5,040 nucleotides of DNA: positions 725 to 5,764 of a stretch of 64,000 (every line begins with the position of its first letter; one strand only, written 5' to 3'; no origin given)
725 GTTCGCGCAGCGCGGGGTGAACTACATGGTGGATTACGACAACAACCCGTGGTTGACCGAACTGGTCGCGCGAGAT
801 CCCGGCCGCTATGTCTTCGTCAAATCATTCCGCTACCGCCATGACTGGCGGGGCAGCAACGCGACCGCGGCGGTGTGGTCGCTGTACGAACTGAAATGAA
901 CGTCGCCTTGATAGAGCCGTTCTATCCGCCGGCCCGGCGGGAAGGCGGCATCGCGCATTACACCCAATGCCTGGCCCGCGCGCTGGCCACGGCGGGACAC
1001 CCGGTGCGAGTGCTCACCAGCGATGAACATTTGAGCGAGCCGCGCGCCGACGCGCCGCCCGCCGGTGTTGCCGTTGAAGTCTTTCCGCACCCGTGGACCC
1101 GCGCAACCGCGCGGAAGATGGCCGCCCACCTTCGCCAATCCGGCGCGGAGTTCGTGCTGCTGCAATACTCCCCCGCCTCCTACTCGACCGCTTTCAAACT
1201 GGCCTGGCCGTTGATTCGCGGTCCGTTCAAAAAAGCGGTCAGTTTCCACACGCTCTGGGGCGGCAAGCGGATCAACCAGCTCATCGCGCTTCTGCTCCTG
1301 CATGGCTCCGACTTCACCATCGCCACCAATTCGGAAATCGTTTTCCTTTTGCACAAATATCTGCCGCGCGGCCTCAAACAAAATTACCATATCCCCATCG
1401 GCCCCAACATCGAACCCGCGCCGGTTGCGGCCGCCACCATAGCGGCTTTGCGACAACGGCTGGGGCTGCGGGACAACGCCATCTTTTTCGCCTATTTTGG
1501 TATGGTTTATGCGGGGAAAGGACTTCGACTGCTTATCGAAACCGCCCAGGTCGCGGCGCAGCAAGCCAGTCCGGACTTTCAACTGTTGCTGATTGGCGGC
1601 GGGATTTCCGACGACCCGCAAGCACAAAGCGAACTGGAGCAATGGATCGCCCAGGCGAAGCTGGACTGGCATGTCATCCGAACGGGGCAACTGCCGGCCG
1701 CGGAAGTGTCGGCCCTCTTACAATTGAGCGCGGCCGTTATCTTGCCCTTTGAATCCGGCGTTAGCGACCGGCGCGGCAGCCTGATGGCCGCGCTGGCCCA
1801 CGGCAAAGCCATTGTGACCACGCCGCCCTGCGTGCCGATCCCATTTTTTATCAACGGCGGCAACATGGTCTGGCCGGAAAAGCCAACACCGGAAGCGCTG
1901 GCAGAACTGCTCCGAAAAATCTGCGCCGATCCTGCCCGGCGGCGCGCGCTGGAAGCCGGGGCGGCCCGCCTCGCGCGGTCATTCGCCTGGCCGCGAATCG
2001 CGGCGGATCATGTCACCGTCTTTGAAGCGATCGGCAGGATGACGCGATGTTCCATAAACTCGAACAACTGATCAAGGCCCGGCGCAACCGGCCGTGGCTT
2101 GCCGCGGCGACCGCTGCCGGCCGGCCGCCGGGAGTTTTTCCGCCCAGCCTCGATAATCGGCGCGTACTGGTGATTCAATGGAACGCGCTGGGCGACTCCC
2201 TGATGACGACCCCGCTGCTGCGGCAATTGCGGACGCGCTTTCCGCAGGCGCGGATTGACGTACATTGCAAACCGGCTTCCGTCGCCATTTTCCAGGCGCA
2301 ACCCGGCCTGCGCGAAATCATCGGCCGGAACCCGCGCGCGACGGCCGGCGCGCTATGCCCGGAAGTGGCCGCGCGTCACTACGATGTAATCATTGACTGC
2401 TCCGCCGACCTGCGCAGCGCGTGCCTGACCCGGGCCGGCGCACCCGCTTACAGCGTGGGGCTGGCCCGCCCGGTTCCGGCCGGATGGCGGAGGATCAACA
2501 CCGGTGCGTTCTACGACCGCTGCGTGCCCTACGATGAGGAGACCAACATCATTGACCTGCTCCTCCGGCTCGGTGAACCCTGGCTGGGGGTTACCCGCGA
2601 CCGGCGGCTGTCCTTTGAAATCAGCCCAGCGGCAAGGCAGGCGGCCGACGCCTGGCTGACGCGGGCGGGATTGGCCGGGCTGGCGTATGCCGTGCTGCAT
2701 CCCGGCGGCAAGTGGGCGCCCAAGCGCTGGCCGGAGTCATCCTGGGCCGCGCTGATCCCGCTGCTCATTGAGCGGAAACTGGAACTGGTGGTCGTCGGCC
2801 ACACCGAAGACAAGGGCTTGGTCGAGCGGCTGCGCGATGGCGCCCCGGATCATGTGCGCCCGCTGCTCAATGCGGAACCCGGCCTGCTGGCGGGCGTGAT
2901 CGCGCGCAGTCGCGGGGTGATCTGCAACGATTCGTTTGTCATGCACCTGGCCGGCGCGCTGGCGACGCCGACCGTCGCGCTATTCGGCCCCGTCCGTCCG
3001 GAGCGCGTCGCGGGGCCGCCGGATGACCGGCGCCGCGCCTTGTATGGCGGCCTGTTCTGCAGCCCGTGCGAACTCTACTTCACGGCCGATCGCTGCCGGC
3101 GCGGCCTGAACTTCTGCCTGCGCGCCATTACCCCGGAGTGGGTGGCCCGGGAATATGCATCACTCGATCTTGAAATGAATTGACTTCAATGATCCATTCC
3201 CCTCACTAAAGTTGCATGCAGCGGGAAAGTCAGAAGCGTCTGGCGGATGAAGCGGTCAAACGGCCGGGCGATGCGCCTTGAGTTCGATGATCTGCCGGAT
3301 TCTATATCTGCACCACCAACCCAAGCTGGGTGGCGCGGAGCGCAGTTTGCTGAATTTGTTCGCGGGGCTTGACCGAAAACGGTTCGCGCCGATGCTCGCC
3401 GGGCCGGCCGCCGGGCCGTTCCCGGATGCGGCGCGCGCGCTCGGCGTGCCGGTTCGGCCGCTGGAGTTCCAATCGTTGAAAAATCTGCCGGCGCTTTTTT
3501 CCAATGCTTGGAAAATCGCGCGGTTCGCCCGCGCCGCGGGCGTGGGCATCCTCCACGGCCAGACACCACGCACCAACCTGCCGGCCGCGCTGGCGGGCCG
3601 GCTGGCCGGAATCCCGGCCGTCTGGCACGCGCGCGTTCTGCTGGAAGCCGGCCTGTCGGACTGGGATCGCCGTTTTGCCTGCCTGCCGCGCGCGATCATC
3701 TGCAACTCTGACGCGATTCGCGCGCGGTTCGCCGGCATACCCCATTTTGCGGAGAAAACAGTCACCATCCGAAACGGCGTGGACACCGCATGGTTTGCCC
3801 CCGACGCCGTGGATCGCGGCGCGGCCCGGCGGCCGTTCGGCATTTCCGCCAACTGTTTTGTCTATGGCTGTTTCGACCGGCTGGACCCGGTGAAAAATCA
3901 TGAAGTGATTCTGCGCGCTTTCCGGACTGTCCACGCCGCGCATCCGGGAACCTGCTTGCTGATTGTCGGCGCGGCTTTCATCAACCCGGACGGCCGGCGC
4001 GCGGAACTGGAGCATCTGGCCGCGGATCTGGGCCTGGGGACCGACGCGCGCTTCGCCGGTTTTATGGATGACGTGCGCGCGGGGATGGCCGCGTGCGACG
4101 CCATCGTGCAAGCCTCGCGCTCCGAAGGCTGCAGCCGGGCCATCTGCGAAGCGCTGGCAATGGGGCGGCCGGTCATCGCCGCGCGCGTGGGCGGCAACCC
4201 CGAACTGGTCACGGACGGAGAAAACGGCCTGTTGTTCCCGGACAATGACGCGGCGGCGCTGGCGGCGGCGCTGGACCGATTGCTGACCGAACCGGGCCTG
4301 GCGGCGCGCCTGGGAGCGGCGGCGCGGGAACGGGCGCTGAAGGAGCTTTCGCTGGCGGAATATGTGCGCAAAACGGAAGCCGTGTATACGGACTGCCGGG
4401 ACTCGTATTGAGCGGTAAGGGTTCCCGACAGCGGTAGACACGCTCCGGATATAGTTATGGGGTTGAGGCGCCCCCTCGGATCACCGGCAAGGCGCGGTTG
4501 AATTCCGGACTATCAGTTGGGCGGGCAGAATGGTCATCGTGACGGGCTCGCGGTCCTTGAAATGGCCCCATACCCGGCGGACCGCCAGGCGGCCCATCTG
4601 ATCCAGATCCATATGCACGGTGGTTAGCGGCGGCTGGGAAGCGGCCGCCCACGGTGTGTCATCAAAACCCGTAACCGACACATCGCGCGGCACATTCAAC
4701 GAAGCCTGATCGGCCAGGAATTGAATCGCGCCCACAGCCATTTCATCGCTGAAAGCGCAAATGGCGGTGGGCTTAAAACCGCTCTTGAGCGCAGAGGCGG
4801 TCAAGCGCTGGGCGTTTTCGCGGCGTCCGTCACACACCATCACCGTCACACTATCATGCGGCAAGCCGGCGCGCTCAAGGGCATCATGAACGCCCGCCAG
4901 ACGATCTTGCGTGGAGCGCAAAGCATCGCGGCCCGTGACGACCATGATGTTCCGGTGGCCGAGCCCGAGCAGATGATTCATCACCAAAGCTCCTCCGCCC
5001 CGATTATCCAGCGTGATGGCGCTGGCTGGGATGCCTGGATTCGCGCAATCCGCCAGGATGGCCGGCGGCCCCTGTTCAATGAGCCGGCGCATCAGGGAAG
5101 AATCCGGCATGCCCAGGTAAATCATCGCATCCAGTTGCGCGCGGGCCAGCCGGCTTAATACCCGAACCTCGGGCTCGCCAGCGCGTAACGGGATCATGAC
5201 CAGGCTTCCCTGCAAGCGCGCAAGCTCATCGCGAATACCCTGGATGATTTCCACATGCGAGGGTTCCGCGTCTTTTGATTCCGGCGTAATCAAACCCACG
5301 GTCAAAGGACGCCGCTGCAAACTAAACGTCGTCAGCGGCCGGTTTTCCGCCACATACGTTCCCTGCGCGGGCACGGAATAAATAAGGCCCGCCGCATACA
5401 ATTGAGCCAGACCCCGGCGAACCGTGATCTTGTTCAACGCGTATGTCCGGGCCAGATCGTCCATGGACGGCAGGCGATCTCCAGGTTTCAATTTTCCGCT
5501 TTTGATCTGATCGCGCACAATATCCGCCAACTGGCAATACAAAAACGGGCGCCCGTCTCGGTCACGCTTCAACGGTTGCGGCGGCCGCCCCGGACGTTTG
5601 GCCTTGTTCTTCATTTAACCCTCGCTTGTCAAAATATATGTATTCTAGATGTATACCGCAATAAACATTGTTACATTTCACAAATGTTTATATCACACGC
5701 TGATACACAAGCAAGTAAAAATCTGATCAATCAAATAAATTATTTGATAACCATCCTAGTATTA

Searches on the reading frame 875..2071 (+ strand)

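Call 7: search_protein_families(library=pfam, proteins=[window:875-2071:+], max_evalue=0.001)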
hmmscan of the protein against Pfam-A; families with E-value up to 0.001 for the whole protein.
window:875-2071:+ (398 aa): 5 families
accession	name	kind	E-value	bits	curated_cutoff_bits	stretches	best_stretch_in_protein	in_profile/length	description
PF00534.26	Glycos_transf_1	-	1.2e-14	54.6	26.4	1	191-362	4-168/172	Glycosyl transferases group 1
PF13692.12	Glyco_trans_1_4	-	1.4e-11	45.3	27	1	206-352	5-142/142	Glycosyl transferases group 1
PF13579.12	Glyco_trans_4_4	-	6.9e-10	39.9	29.7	1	24-131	1-108/158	Glycosyl transferase 4-like domain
PF13439.12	Glyco_transf_4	-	8.5e-09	36.1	28.5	1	24-161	2-150/170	Glycosyltransferase Family 4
PF20706.3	GT4-conflict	-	0.00013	21.5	26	0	22-79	10-67/385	Family 4 Glycosyltransferase in conflict systems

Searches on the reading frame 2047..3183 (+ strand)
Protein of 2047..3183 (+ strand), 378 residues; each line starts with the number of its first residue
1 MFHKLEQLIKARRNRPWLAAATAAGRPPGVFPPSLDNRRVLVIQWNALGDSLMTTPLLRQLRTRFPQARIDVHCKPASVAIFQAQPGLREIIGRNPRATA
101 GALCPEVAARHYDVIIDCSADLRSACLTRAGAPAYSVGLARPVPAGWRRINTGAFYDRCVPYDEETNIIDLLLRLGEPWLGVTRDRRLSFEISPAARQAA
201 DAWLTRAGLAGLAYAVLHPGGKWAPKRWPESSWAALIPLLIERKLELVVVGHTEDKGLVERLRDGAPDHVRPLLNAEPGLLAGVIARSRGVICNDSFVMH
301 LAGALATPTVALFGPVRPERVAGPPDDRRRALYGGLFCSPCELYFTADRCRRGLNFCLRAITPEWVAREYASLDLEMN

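Call 7: search_protein_families(library=pfam, proteins=[window:2047-3183:+], max_evalue=0.001)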
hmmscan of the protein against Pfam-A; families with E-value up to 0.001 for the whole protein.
window:2047-3183:+ (378 aa): 1 family
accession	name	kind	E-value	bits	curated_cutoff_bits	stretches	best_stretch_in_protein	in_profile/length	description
PF01075.23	Glyco_transf_9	-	1.5e-26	93.7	22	1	106-341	7-236/247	Glycosyltransferase family 9 (heptosyltransferase)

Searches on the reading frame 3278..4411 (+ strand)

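Call 7: search_protein_families(library=pfam, proteins=[window:3278-4411:+], max_evalue=0.001)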
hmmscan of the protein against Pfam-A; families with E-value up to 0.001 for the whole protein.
window:3278-4411:+ (377 aa): 6 families
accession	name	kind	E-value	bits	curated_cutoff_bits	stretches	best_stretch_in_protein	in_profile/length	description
PF00534.26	Glycos_transf_1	-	9.6e-34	116.8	26.4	1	185-352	7-172/172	Glycosyl transferases group 1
PF13692.12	Glyco_trans_1_4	-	1.2e-31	110.3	27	1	197-337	5-141/142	Glycosyl transferases group 1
PF13439.12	Glyco_transf_4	-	1.2e-18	68.1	28.5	1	18-171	2-169/170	Glycosyltransferase Family 4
PF13579.12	Glyco_trans_4_4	-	2.2e-13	51.3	29.7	1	18-167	1-158/158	Glycosyl transferase 4-like domain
PF13524.12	Glyco_trans_1_2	-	1.8e-09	38.1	25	1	265-364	39-140/144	Glycosyl transferase-like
PF20706.3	GT4-conflict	-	0.00013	21.6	26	1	184-314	190-323/385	Family 4 Glycosyltransferase in conflict systems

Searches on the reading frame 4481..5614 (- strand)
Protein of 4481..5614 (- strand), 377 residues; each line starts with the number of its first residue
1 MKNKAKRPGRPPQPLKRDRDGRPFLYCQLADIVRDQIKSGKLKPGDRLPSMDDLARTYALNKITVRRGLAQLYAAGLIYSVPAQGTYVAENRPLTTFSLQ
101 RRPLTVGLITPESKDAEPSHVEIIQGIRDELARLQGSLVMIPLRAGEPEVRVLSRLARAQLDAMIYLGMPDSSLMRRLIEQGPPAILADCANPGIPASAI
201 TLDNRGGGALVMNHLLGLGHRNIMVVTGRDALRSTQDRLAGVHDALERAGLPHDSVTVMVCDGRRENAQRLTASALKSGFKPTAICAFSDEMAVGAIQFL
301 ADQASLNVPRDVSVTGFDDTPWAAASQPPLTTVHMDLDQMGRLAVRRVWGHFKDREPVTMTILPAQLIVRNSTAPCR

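Call 7: search_protein_families(library=pfam, proteins=[window:4481-5614:-], max_evalue=0.001)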
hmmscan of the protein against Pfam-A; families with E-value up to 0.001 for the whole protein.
window:4481-5614:- (377 aa): 4 families
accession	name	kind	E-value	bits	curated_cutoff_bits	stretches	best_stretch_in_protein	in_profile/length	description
PF13377.12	Peripla_BP_3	-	1.6e-34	119.9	26.5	1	213-373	2-167/167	Periplasmic binding protein-like domain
PF00532.27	Peripla_BP_1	-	6.1e-24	85.4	22.2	1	105-366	3-276/281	Periplasmic binding proteins and sugar binding domain of LacI family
PF00392.27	GntR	-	2.2e-13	50.1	27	1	25-88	1-64/64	Bacterial regulatory proteins, gntR family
PF13407.12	Peripla_BP_4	-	1.3e-10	41.7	35.1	1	174-324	72-223/258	Periplasmic binding protein domain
